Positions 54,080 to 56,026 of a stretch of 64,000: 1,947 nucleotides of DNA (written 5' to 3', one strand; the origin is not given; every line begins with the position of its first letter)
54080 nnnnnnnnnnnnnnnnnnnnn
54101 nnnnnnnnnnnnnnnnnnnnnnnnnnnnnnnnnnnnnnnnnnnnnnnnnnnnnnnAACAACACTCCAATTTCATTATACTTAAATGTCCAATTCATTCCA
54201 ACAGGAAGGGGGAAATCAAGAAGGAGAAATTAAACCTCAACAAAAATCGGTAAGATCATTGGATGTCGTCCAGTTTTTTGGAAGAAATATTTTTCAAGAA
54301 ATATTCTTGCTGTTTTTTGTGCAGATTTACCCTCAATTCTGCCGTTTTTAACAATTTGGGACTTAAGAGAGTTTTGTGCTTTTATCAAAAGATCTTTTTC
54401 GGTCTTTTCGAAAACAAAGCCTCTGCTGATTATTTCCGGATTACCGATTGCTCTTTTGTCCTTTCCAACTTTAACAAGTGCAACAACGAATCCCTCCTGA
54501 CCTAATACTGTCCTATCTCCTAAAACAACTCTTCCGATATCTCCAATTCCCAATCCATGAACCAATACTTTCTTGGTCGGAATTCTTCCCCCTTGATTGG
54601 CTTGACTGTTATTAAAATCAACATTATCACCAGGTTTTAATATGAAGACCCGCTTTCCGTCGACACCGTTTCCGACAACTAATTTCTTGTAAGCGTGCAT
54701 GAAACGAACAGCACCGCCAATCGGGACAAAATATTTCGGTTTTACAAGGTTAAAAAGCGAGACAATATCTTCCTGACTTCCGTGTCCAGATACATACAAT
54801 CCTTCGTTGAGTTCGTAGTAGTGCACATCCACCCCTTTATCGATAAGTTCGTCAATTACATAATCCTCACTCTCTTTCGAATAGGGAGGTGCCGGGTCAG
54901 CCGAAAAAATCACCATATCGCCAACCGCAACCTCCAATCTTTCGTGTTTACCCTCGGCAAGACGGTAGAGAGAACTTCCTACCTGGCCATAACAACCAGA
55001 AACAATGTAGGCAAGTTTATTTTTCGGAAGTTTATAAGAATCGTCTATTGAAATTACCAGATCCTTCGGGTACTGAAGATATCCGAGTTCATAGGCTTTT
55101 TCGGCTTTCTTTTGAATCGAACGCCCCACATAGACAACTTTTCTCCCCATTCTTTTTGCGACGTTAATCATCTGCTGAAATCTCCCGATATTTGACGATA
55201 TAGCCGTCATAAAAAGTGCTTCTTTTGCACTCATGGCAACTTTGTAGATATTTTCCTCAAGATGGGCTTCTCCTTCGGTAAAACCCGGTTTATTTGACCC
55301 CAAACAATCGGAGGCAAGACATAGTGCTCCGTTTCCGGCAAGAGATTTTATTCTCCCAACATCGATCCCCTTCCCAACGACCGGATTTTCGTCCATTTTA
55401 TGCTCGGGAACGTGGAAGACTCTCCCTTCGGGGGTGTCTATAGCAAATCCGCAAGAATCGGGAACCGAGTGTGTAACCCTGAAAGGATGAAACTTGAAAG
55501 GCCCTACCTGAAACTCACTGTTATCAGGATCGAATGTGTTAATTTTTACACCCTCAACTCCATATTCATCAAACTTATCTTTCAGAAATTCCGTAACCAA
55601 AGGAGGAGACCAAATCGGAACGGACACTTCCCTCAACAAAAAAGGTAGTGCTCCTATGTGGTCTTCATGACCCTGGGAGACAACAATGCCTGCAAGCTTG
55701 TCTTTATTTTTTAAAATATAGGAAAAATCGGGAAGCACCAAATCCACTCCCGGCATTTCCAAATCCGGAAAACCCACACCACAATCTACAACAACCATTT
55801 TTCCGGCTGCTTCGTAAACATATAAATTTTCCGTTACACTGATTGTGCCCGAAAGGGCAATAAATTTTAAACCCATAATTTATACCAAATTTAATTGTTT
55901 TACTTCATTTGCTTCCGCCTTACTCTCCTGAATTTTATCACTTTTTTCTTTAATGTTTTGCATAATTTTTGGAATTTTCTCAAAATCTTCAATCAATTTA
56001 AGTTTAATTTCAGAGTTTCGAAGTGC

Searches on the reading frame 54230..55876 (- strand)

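Call 30: search_protein_families(library=pfam, proteins=[window:54230-55876:-], max_evalue=0.00001)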
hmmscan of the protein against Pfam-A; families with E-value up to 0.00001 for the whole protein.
window:54230-55876:- (548 aa): 4 families
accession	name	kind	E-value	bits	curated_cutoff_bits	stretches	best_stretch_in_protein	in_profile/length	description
PF22505.1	RNase_J_b_CASP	-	9.1e-28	97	27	1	221-334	4-117/126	Ribonuclease J, beta-CASP domain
PF17770.6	RNase_J_C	-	2e-18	67.7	23.8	1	451-548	1-102/102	Ribonuclease J C-terminal domain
PF12706.13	Lactamase_B_2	-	1.8e-11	44.5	27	1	28-160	3-144/200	Beta-lactamase superfamily domain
PF00753.33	Lactamase_B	-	7e-07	29.8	22.7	1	17-153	7-144/196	Metallo-beta-lactamase superfamily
